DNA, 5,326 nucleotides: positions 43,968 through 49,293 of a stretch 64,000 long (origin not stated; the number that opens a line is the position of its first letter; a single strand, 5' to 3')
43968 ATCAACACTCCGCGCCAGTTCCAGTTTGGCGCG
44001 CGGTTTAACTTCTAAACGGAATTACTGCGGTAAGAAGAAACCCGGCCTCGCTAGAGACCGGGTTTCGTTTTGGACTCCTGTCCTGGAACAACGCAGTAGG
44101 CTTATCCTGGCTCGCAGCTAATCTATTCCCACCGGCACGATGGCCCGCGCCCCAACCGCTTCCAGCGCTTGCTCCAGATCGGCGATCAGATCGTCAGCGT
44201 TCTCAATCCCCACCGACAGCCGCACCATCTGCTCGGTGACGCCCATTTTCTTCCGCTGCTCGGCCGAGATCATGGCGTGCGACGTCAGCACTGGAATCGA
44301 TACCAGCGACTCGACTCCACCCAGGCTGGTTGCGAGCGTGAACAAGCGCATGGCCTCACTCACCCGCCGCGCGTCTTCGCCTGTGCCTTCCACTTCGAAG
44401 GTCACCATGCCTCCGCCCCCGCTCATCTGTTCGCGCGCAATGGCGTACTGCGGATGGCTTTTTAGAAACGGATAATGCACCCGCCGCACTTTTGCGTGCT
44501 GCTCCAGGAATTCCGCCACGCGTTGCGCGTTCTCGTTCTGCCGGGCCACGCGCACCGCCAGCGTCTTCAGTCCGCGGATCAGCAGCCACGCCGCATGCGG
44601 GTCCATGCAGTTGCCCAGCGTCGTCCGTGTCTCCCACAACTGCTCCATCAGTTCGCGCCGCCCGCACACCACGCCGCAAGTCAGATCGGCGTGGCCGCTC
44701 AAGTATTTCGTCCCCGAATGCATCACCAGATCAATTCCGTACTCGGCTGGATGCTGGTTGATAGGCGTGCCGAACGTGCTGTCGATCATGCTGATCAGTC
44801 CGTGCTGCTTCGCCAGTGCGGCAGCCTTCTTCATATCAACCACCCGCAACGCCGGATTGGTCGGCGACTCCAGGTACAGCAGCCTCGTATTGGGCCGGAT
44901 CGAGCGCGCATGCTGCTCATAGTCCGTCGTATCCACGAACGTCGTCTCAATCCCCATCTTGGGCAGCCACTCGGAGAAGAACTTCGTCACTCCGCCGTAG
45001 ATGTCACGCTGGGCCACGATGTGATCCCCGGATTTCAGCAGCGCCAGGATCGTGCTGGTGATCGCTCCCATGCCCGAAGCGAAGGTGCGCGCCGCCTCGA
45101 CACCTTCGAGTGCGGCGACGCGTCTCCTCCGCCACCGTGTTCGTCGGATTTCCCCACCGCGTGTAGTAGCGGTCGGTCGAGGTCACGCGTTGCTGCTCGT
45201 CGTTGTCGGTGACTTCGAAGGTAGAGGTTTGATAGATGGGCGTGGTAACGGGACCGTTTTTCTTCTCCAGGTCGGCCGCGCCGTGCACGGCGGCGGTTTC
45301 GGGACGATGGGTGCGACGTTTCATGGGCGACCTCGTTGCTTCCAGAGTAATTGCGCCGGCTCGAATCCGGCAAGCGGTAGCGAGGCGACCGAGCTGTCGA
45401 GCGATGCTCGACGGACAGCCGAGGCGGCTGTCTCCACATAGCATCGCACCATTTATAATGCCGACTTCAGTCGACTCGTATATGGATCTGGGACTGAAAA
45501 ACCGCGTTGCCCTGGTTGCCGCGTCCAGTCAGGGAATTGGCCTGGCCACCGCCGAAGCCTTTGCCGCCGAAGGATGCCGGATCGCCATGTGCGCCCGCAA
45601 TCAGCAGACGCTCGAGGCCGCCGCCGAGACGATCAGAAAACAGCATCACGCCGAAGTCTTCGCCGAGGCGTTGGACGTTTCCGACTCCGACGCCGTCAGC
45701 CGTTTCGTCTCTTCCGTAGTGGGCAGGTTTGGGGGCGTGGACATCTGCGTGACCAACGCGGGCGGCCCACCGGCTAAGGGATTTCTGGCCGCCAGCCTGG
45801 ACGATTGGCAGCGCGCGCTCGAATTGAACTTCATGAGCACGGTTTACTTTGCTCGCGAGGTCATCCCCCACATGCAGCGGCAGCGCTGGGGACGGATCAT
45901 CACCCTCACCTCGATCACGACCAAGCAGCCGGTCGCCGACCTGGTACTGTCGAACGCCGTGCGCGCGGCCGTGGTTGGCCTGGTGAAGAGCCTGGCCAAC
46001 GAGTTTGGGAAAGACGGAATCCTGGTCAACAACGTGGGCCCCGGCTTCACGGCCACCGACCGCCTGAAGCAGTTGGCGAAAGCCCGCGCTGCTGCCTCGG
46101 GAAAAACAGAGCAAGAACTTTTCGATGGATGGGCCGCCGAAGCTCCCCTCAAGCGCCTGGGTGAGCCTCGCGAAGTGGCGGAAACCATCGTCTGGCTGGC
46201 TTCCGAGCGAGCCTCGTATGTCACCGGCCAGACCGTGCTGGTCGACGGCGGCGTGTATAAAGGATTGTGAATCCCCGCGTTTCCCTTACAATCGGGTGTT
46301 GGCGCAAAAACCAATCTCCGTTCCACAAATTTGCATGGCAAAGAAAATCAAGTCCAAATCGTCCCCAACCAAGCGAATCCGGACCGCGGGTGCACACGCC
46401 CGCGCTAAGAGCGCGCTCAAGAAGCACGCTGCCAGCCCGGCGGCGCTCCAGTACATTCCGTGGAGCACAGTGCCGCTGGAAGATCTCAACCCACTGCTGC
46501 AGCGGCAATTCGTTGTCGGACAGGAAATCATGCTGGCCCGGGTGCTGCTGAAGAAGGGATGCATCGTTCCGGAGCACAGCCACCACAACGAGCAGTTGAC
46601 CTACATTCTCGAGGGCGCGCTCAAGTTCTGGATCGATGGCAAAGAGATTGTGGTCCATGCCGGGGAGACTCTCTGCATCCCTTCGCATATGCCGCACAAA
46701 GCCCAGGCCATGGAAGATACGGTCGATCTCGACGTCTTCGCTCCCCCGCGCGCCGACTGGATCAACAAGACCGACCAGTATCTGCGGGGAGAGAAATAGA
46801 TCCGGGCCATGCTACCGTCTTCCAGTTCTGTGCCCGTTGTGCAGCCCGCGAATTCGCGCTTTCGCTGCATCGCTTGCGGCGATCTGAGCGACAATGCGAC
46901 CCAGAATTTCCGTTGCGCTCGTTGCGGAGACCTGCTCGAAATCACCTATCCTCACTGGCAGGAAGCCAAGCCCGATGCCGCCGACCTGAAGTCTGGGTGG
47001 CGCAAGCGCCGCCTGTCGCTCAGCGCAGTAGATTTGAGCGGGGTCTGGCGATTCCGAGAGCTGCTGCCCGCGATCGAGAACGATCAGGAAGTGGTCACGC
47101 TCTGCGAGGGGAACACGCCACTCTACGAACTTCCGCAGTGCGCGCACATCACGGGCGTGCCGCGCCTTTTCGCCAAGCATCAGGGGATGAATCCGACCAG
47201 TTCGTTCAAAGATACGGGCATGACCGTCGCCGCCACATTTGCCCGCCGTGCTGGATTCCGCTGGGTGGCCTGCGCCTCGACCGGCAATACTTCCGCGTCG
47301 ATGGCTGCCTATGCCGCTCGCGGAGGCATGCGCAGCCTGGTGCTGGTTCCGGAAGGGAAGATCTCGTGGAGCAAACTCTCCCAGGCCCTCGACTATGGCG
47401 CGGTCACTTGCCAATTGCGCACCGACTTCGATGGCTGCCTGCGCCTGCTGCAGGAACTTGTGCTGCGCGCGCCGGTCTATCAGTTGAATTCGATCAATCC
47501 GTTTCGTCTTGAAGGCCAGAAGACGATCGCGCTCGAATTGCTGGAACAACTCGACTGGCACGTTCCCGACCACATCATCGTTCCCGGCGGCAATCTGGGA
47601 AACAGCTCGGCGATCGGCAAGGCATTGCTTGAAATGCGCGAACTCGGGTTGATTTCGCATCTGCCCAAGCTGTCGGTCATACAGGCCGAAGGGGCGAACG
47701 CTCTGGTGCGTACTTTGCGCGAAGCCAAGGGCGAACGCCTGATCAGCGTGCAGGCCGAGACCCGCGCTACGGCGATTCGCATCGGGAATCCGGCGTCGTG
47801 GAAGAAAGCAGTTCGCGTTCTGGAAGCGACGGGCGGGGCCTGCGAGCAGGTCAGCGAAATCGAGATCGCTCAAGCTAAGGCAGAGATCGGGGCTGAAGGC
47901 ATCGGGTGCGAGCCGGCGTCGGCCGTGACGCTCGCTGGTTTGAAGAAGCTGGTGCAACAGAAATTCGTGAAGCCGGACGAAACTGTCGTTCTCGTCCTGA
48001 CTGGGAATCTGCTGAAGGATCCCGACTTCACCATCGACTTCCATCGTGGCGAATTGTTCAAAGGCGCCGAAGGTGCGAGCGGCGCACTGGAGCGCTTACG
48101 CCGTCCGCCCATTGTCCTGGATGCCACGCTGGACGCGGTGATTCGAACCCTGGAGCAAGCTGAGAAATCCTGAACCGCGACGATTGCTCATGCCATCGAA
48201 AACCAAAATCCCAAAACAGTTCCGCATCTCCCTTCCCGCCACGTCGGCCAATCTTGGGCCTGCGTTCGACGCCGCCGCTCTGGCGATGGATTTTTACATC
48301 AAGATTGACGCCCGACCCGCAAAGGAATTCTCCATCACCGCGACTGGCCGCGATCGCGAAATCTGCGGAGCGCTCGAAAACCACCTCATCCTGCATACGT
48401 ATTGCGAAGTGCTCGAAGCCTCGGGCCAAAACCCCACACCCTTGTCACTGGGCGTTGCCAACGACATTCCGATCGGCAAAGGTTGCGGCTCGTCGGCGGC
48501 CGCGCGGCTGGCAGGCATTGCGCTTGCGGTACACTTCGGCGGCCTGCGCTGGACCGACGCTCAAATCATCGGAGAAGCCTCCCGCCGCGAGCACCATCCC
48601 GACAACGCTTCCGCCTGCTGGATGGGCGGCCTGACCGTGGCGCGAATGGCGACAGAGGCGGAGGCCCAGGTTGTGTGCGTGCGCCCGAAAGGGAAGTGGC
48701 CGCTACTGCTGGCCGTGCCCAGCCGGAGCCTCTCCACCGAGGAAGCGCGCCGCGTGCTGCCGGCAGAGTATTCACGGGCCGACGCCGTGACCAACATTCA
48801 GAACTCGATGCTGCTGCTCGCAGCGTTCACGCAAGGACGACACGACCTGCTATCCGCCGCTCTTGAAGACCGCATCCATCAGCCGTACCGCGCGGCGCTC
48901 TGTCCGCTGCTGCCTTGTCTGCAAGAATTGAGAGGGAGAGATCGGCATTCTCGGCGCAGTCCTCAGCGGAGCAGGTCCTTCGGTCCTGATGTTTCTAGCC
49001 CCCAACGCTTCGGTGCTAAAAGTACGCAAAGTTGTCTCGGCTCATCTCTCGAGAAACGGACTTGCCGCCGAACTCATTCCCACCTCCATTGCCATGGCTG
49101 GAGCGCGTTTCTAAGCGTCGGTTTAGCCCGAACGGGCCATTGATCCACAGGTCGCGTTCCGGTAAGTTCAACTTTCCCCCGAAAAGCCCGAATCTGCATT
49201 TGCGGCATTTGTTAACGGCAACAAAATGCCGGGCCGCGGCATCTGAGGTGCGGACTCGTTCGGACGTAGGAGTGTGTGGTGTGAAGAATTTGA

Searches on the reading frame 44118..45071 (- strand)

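Call 89: search_protein_families(library=pfam, proteins=[window:44118-45071:-], max_evalue=0.001)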
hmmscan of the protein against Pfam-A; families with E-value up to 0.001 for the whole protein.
window:44118-45071:- (317 aa): 3 families
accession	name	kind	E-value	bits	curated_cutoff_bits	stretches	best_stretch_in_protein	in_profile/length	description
PF01053.26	Cys_Met_Meta_PP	-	3.4e-118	395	27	1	1-304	77-381/381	Cys/Met metabolism PLP-dependent enzyme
PF01212.27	Beta_elim_lyase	-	1.1e-06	28.6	27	1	57-194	124-270/288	Beta-eliminating lyase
PF00266.25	Aminotran_5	-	2.8e-05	23.7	21.5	1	49-148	127-226/371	Aminotransferase class-V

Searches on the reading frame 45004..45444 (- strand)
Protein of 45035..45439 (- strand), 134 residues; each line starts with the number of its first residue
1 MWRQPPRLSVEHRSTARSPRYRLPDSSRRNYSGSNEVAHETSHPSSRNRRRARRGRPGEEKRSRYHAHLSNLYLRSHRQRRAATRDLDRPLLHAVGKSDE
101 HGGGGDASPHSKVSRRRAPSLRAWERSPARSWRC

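Call 89: search_protein_families(library=pfam, proteins=[window:45035-45439:-, window:45004-45444:-], max_evalue=0.001)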
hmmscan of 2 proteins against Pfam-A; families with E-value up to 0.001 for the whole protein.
window:45035-45439:- (134 aa): 0 families

window:45004-45444:- (146 aa): 1 family
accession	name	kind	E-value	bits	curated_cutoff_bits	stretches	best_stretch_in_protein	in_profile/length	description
PF01053.26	Cys_Met_Meta_PP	-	2.2e-08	33.5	27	1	49-108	1-60/381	Cys/Met metabolism PLP-dependent enzyme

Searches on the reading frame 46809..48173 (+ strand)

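Call 89: search_protein_families(library=pfam, proteins=[window:46809-48173:+], max_evalue=0.001)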
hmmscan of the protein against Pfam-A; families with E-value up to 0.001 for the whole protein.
window:46809-48173:+ (454 aa): 1 family
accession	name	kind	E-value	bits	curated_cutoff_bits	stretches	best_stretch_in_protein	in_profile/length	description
PF00291.31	PALP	-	2.2e-61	208.2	35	1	96-399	1-295/295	Pyridoxal-phosphate dependent enzyme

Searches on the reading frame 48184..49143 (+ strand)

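Call 89: search_protein_families(library=pfam, proteins=[window:48184-49143:+], max_evalue=0.001)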
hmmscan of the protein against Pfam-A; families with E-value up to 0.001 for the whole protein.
window:48184-49143:+ (319 aa): 1 family
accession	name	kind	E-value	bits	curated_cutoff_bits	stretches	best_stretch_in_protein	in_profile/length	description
PF00288.32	GHMP_kinases_N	-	4.6e-10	40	22.3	1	68-149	2-87/87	GHMP kinases N terminal domain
